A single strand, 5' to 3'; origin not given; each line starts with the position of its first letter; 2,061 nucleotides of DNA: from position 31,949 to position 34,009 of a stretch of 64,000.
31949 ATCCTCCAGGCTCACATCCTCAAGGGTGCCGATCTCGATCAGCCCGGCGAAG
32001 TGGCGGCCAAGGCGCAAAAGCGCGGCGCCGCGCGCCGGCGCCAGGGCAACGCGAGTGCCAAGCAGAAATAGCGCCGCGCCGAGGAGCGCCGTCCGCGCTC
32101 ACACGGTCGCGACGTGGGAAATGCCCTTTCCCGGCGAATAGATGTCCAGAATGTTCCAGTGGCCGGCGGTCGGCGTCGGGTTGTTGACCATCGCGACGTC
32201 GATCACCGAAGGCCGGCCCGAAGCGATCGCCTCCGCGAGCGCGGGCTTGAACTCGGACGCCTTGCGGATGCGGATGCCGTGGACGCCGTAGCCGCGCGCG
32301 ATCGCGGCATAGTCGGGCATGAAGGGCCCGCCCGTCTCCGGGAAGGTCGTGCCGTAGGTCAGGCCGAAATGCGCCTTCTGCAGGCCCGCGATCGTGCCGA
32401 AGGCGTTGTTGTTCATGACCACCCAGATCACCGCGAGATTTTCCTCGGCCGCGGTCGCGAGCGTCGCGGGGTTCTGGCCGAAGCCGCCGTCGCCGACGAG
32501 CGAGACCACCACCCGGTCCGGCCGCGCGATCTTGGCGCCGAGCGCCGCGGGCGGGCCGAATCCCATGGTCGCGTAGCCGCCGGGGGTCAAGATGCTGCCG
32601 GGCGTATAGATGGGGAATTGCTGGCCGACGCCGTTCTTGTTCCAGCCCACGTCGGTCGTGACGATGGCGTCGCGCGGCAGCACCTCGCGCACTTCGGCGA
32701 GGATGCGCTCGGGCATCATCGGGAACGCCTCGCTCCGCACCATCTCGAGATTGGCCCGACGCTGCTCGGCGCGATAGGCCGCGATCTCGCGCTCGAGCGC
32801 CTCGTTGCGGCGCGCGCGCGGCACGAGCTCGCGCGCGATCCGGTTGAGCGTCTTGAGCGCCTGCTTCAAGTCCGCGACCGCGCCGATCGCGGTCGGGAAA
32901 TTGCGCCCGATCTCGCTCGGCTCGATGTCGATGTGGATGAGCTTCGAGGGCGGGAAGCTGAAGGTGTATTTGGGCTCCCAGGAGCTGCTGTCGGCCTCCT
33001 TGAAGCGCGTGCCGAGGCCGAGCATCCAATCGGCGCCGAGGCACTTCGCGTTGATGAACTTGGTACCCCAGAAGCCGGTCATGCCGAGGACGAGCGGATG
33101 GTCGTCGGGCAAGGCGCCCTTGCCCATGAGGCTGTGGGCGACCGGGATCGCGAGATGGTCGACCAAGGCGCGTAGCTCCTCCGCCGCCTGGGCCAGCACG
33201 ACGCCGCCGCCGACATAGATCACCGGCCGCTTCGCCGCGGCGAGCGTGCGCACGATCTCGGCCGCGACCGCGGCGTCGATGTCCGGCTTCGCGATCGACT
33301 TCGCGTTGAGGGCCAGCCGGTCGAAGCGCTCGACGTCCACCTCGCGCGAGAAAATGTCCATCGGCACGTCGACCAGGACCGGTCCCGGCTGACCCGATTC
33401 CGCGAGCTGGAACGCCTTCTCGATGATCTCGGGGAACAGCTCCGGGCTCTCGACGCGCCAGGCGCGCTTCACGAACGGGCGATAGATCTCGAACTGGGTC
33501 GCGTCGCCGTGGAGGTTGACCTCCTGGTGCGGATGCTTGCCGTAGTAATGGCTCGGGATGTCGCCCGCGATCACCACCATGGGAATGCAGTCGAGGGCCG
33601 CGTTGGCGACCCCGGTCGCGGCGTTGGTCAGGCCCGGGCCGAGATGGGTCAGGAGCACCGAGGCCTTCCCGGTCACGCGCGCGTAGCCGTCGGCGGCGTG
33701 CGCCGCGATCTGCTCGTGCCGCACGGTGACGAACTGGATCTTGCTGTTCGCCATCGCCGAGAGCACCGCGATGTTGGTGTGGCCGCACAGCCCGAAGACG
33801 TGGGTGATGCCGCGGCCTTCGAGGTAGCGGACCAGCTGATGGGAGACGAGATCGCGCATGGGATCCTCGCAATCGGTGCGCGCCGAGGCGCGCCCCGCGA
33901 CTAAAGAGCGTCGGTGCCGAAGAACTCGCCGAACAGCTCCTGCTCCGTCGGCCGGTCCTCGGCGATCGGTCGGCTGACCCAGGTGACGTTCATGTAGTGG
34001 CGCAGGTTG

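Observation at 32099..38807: aroQ - HMG-CoA-lyase-like - CaiB CoA-transferase operon, then cupin - acylating ALDH - TPP-enzyme operon: candidate novel short-chain acyl-CoA pathway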

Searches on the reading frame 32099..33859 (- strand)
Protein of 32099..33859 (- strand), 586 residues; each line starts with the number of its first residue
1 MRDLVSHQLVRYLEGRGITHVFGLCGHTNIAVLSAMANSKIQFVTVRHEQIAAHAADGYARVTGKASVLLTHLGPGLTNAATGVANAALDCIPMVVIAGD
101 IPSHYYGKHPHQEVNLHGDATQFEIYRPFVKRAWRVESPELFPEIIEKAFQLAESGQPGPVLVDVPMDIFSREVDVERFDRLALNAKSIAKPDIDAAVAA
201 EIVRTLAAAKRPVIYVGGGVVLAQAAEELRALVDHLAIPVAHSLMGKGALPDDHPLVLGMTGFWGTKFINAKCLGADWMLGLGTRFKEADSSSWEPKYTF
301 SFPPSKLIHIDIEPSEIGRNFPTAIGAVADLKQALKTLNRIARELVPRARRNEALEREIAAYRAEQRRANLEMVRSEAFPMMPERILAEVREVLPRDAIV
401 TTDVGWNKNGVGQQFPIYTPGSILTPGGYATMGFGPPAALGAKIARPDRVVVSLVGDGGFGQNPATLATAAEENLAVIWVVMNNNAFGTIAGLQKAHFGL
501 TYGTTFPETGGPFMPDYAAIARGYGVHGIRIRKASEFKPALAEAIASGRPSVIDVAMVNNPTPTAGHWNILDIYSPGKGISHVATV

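Call 6: search_protein_families(library=pfam, proteins=[window:32099-33859:-])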
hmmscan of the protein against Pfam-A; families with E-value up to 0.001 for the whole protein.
window:32099-33859:- (586 aa): 3 families
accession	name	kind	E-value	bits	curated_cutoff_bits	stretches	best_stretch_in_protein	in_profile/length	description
PF00205.28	TPP_enzyme_M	-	1e-41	142.3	30.4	1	200-338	2-137/137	Thiamine pyrophosphate enzyme, central domain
PF02775.26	TPP_enzyme_C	-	1.4e-41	142.2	21.9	1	403-555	1-151/151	Thiamine pyrophosphate enzyme, C-terminal TPP binding domain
PF02776.23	TPP_enzyme_N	-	2.7e-37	127.6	26.8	1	5-115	3-115/119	Thiamine pyrophosphate enzyme, N-terminal TPP binding domain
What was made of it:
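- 32099..33859 (-): ThDP (TPP) enzyme, 586 aa. It is the invariant signature enzyme of the pathway and the proposed C-C cleaving enzyme acting on an alicyclic keto compound derived from 3-dehydroquinate. All three TPP domains are present (call 6).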

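Call 7: search_protein_families(library=ncbifam, proteins=[window:32099-33859:-])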
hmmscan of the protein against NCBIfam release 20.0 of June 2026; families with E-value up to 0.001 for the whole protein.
window:32099-33859:- (586 aa): 53 families (the best 25 are shown)
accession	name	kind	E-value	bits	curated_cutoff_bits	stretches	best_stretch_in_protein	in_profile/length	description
TIGR00118.1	acolac_lg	equivalog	3e-130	435.3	538.35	1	8-558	6-535/557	biosynthetic-type acetolactate synthase large subunit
NF004919.0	PRK06276.1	equivalog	8.5e-124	414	866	1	8-557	6-538/582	acetolactate synthase large subunit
NF004710.0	PRK06048.1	equivalog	1e-123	413.8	976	1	7-557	12-537/561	acetolactate synthase large subunit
NF006187.0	PRK08322.1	equivalog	3.1e-113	379.1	509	1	6-557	5-528/548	acetolactate synthase large subunit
NF006016.1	PRK08155.1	equivalog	5.4e-110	368.4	870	1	8-557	8-532/554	acetolactate synthase large subunit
NF005651.0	PRK07418.1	subfamily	1.4e-108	363.8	942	1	8-558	24-560/617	acetolactate synthase large subunit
NF005860.0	PRK07789.1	equivalog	1.2e-107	360.8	881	1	7-559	38-580/615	acetolactate synthase large subunit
NF006319.0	PRK08527.1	equivalog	1.3e-105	354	905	1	9-557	10-538/565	acetolactate synthase large subunit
NF005824.0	PRK07710.1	equivalog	1.8e-105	353.4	976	1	8-583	22-567/573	acetolactate synthase large subunit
NF006524.0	PRK08978.1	equivalog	1.4e-104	350.3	738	1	7-557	5-524/548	acetolactate synthase 2 catalytic subunit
NF006122.0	PRK08266.1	subfamily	3.1e-104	349.4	571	1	8-563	9-530/543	hypothetical protein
NF005058.0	PRK06466.1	equivalog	2.7e-103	346.4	951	1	8-556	9-546/574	acetolactate synthase 3 large subunit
NF006052.0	PRK08199.1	subfamily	2.1e-102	343.2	539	1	7-558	12-538/559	thiamine pyrophosphate protein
NF005228.0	PRK06725.1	equivalog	1.4e-101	340.4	991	1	8-557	21-545/571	acetolactate synthase large subunit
NF006581.0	PRK09107.1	equivalog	1.6e-99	333.9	974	1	9-558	17-554/595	acetolactate synthase 3 large subunit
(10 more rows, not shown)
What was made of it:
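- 32099..33859 (-): It falls below all NCBIfam cut-offs: ALS 435/538, Gcl 327/791, Xsc 314/620 (call 7).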

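Call 15: find_homologous_proteins(query=window:32099-33859:-, max_evalue=1e-50)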
Query window:32099-33859:- (586 aa): 7998 proteins with E <= 1e-50 among 8000 candidates; the best 120 are listed.
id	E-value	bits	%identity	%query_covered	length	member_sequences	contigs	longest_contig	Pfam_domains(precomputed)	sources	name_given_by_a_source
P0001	0.0e+0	1175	86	100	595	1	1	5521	PF02775.27,PF02776.24,PF00205.29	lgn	-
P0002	0.0e+0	1170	86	100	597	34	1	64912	PF02775.27,PF02776.24,PF00205.29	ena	-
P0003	0.0e+0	1168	86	100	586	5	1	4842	PF02775.27,PF02776.24,PF00205.29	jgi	-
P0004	0.0e+0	1163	86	100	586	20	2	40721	PF02775.27,PF02776.24,PF00205.29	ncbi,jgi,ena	jgi:acetolactate synthase-1/2/3 large subunit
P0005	0.0e+0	1161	85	100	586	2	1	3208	PF02775.27,PF02776.24,PF00205.29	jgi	-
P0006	0.0e+0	1152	85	100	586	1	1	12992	PF02775.27,PF02776.24,PF00205.29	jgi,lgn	jgi:acetolactate synthase I/II/III large subunit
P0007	0.0e+0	1151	85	100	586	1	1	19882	PF02775.27,PF02776.24,PF00205.29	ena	-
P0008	0.0e+0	1150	85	100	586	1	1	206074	PF02775.27,PF02776.24,PF00205.29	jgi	jgi:acetolactate synthase-1/2/3 large subunit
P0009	0.0e+0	1144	84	100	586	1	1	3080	PF02775.27,PF02776.24,PF00205.29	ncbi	-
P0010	0.0e+0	1140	85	100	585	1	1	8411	PF02775.27,PF02776.24,PF00205.29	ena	-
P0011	0.0e+0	1138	83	100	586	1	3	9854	PF02775.27,PF02776.24,PF00205.29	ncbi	-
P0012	0.0e+0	1138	84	100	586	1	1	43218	PF02775.27,PF02776.24,PF00205.29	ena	-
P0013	0.0e+0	1136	84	100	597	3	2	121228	PF02775.27,PF02776.24,PF00205.29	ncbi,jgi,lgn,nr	ncbi:MAG TPA: thiamine pyrophosphate-binding protein [Pseudorhodoplanes sp.]|jgi:acetolactate syntha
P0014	0.0e+0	1134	83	100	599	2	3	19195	PF02775.27,PF02776.24,PF00205.29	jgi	jgi:acetolactate synthase-1/2/3 large subunit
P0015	0.0e+0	1129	83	100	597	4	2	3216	PF02775.27,PF02776.24,PF00205.29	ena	-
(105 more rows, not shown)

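Call 16: find_related_loci(query=window:32099-33859:-, collection=genome_contigs, flank=10000)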
Query window:32099-33859:- (586 aa) in genome_contigs; peptide patterns used: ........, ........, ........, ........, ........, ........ (x = any residue, [..] = any of these).
600 stretches matched a pattern (row limit reached: there are more); 589 encode a relative of the query (tblastn E <= 1e-3); the best 80 are kept; 80 distinct loci.
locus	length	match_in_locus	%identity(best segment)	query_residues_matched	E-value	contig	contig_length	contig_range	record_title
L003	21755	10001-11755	85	1-585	0e+0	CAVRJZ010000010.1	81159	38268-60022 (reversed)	MAG: uncultured Alphaproteobacteria bacterium isolate MFD05502.bin.2.43 genome assembly, contig: contig_58286, whole gen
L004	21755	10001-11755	81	1-585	0e+0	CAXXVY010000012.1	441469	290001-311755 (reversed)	MAG: Rhodospirillales bacterium isolate 2c1bb9af-74c6-4100-bff3-425e3d5e9a22 genome assembly, contig: contig_12, whole g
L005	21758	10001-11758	82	1-585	0e+0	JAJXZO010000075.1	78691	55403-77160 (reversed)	MAG: Proteobacteria bacterium isolate BP7.bin56 NODE_362_length_78691_cov_2.853495, whole genome shotgun sequence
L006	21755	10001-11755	82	1-585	0e+0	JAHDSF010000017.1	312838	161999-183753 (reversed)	MAG: Rhodospirillales bacterium isolate SV3-B17.1 k141_49574, whole genome shotgun sequence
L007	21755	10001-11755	77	1-585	0e+0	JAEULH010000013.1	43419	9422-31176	MAG: Rhodospirillales bacterium isolate new MAG-116 k141_2459216, whole genome shotgun sequence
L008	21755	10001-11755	76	1-585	0e+0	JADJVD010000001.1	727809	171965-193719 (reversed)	MAG: Hyphomicrobiales bacterium isolate Hjor_18-Q3-R7-51_BAT3C.155 tig00002302-10-7271530, whole genome shotgun sequence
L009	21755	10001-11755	76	1-585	0e+0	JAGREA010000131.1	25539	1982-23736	MAG: Rhodobacterales bacterium isolate HKST-UBA117 k127_885084, whole genome shotgun sequence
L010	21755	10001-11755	76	1-585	0e+0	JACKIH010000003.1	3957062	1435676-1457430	MAG: Rhodospirillaceae bacterium isolate HK-STAS-PROT-2 HK-STAS-PROT-2_3, whole genome shotgun sequence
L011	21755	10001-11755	76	1-585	0e+0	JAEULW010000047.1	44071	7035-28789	MAG: Methylobacteriaceae bacterium isolate new MAG-131 k141_1240607, whole genome shotgun sequence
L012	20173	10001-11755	75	1-585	0e+0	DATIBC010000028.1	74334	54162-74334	MAG TPA_asm: Alphaproteobacteria bacterium isolate SMAG_U16280 k141_678125, whole genome shotgun sequence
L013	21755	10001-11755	74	1-585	0e+0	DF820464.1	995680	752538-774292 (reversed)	Bacterium UASB270 DNA, scaffold: UASB270_scaffold_2, whole genome shotgun sequence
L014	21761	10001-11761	75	1-585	0e+0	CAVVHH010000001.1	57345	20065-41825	MAG: uncultured proteobacterium isolate MFD02979.bin.1.8 genome assembly, contig: contig_107301, whole genome shotgun se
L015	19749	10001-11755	75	1-585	0e+0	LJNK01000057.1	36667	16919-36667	MAG: Deltaproteobacteria bacterium SG8_13 WOR_8-12_1802, whole genome shotgun sequence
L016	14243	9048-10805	75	1-585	0e+0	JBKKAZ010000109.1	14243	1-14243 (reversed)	MAG: Casimicrobiaceae bacterium isolate swi_bin.328 S1Ck127_16103824_flag_0_multi_41.0000_len_14243, whole genome shotgu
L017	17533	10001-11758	75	1-585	0e+0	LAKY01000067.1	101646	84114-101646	Clostridiales bacterium PH28_bin88 ph28_123, whole genome shotgun sequence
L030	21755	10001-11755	72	1-585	0e+0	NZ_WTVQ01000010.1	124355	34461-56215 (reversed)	Aromatoleum diolicum strain 22Lin NODE_10_length_124355_cov_14.2386, whole genome shotgun sequence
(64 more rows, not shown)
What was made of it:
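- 32099..33859 (-): Orthologues at 70-86% identity occur in at least 6 phyla (calls 15, 16).
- Closest known: Classical quinate/shikimate catabolism. Different: The cluster occurs in strict anaerobes, which cannot use oxygen-dependent ring-cleavage dioxygenases (call 16).
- Orthologues at 70-86% identity occur in Alpha-, Beta- and Gammaproteobacteria, Desulfobacterota, Bacillota including Negativicutes, Chloroflexota and Planctomycetota (call 16).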

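Call 25: search_solved_structures(query=window:32099-33859:-, max_evalue=1e-30)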
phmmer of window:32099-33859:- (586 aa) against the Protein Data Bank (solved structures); distinct sequences matched with E-value up to 1e-30: 121 (the best 60 are shown).
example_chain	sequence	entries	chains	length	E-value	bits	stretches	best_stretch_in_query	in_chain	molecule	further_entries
7u25_A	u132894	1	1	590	2.9e-81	277.2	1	9-557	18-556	Acetolactate synthase, chloroplastic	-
7stq_A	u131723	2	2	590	1.3e-80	275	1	9-557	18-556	Acetolactate synthase, chloroplastic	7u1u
8et5_A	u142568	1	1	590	4.9e-80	273.1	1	9-560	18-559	Acetolactate synthase, chloroplastic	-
1ybh_A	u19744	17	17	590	8.3e-80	272.4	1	9-557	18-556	Acetolactate synthase, chloroplast | Acetolactate synthase | Acetolactate synthase, chloroplastic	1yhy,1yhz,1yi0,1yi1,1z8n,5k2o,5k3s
6u9h_A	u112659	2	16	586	8.9e-80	272.3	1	9-557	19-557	Acetolactate synthase, chloroplastic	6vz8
3e9y_A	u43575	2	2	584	1.2e-79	271.8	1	9-557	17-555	Acetolactate synthase, chloroplastic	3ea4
8xod_A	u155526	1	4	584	1.2e-79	271.8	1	8-558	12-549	BbmA-G484F complex with CBOA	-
8x3x_A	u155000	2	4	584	2.3e-79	270.9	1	8-558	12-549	BbmA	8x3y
6lpi_A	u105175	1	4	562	3.4e-79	270.3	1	9-556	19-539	Acetolactate synthase isozyme 1 large subunit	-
7tzz_A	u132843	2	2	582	1.2e-78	268.6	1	9-557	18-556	Acetolactate synthase, chloroplastic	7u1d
8i01_A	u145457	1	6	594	3e-73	250.7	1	12-546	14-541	Glyoxylate carboligase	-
8i08_A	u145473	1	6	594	3.4e-73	250.5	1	12-546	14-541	Glyoxylate carboligase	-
2pan_A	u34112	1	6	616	5.1e-73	250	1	12-546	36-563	Glyoxylate carboligase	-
8i05_A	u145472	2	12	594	5.3e-73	249.9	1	12-546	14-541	Glyoxylate carboligase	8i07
8beo_A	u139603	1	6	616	1.4e-72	248.5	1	12-546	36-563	Glyoxylate carboligase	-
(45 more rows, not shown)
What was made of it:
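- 32099..33859 (-): The nearest PDB entries are plant AHAS at 277 bits and CDH at 177 bits (call 25).
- On Oxalate degradation (Frc + Oxc): PDB Oxc scores 213 bits and HACL 157-197 bits, against AHAS at 277 bits (call 25).
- On myo-Inositol pathway ThDP hydrolase IolD / cyclohexane-1,2-dione hydrolase: CDH scores 177 bits (call 25).
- By sequence the ThDP enzyme is nearer to AHAS and glyoxylate carboligase than to CDH (277 against 177 bits, call 25). The ThDP enzyme is AHAS-like, a carboligase/lyase fold (calls 7, 25).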

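Call 53: search_protein_representatives(protein=window:32099-33859:-)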
Query: 586 residues. Proteins with E-value up to 0.001 (for the whole library): 42193; up to 1e-10: 20525; up to 1e-30: 5404. The best 150 are listed.
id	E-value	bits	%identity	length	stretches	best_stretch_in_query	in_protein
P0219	2.4e-293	990.7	71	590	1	1-584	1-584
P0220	9.1e-213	724.6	59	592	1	5-577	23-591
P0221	7.6e-192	655.5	68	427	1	167-584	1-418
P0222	1.5e-178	611.6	74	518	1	69-440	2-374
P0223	2.0e-159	548.5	70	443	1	6-351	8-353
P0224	2.9e-146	505.1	80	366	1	1-279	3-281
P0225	2.4e-144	498.7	45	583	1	6-578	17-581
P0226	2.7e-142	492.0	73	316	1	280-586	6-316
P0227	2.6e-140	485.4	44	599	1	8-576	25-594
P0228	1.2e-139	483.1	42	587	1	8-575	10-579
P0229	1.5e-136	472.9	43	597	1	6-573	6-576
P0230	1.2e-130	453.5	42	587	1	7-569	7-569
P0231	6.2e-130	451.1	82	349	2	226-371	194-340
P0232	3.4e-129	448.7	41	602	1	8-575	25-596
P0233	2.0e-124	432.9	41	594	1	9-575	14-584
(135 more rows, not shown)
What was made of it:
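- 32099..33859 (-): It forms a tight clade: 71% (991 bits), 59% (725 bits), then at most 45% (call 53).
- The ThDP enzyme is one tight clade (call 53).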

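Call 61: list_cluster_members(proteins=[window:32099-33859:-, window:33901-35307:-, window:35356-35739:-, window:36020-37210:-, window:38352-38807:-, window:29296-31212:-])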
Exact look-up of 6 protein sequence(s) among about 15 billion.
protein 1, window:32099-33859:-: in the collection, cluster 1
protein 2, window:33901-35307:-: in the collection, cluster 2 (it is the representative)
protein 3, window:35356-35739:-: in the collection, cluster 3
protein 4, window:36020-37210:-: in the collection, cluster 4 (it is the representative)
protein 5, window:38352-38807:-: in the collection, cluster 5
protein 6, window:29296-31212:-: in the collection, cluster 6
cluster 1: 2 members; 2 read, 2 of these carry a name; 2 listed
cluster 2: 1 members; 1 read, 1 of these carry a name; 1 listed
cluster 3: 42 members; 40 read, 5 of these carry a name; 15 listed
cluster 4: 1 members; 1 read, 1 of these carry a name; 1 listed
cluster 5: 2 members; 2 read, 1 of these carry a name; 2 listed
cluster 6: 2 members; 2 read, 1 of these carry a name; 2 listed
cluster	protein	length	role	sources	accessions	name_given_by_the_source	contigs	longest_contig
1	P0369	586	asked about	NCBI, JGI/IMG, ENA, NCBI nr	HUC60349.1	MAG TPA: thiamine pyrophosphate-binding protein [Alphaproteobacteria bacterium] | thiamine pyrophosphate-binding protein [Alphaproteobacteria bacterium]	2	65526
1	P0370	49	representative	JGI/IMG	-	hypothetical protein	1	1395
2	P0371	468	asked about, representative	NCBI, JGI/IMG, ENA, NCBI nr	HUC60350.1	MAG TPA: aldehyde dehydrogenase family protein [Alphaproteobacteria bacterium] | aldehyde dehydrogenase family protein [Alphaproteobacteria bacterium]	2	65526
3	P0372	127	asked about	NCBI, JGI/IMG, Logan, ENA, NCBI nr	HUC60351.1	MAG TPA: cupin domain-containing protein [Alphaproteobacteria bacterium] | cupin domain-containing protein [Alphaproteobacteria bacterium]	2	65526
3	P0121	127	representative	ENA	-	-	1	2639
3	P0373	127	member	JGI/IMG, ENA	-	gentisate 1,2-dioxygenase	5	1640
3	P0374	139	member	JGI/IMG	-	gentisate 1,2-dioxygenase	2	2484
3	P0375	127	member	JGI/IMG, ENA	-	gentisate 1,2-dioxygenase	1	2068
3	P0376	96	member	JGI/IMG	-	oxalate decarboxylase/phosphoglucose isomerase-like protein (cupin superfamily)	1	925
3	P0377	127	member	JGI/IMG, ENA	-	-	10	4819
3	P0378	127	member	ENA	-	-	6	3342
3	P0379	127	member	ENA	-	-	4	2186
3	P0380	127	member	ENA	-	-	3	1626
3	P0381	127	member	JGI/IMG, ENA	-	-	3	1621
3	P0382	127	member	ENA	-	-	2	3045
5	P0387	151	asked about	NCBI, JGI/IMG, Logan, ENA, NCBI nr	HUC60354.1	MAG TPA: type II 3-dehydroquinate dehydratase [Alphaproteobacteria bacterium] | type II 3-dehydroquinate dehydratase [Alphaproteobacteria bacterium]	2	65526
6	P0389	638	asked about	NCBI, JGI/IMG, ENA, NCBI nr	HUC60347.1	MAG TPA: TIM barrel protein [Alphaproteobacteria bacterium] | TIM barrel protein [Alphaproteobacteria bacterium]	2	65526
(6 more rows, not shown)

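Call 67: find_encoding_contigs(protein=P0225, flank=8000, max_places=2)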
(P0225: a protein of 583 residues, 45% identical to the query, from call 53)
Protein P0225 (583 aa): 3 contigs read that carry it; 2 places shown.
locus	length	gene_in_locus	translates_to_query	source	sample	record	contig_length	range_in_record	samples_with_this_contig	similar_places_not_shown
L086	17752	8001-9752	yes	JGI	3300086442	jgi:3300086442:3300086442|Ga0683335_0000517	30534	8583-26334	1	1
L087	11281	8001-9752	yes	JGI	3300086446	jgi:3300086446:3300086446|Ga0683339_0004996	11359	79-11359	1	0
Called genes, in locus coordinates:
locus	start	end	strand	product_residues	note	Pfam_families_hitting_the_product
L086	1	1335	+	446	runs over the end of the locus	PF00067:p450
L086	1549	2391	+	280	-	PF00392:GntR, PF07702:UTRA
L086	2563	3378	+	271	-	PF08659:KR, PF00106:adh_short, PF13561:adh_short_C2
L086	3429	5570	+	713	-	PF02629:CoA_binding, PF13380:CoA_binding_2, PF13607:Succ_CoA_lig, PF19045:Ligase_CoA_2 (weak), PF13549:ATP-grasp_5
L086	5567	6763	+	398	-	PF01575:MaoC_dehydratas (faint), PF13452:FAS1_DH_region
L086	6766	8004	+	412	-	PF02515:CoA_transf_3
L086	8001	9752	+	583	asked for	PF02776:TPP_enzyme_N, PF00205:TPP_enzyme_M, PF02775:TPP_enzyme_C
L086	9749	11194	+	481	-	PF00171:Aldedh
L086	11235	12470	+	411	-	PF00067:p450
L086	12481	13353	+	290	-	PF01261:AP_endonuc_2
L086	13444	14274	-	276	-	PF02668:TauD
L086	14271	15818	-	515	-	PF00890:FAD_binding_2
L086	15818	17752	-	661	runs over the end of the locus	PF00724:Oxidored_FMN, PF00070:Pyr_redox (faint), PF13738:Pyr_redox_3 (faint), PF01946:Thi4 (weak), PF07992:Pyr_redox_2, PF12831:FAD_oxidored (weak)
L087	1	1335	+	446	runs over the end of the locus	PF00067:p450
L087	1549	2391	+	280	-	PF00392:GntR, PF07702:UTRA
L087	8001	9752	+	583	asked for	PF02776:TPP_enzyme_N, PF00205:TPP_enzyme_M, PF02775:TPP_enzyme_C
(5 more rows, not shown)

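Call 68: find_encoding_contigs(protein=P0220, flank=8000, max_places=2)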
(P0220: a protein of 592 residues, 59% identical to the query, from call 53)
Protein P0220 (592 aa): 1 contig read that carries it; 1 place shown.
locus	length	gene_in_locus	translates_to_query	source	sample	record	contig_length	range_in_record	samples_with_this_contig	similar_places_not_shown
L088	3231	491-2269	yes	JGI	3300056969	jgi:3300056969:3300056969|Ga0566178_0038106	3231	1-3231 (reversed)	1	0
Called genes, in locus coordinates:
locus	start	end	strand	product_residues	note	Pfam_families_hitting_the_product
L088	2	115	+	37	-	?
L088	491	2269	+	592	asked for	PF02776:TPP_enzyme_N, PF00205:TPP_enzyme_M, PF02775:TPP_enzyme_C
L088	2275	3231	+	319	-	?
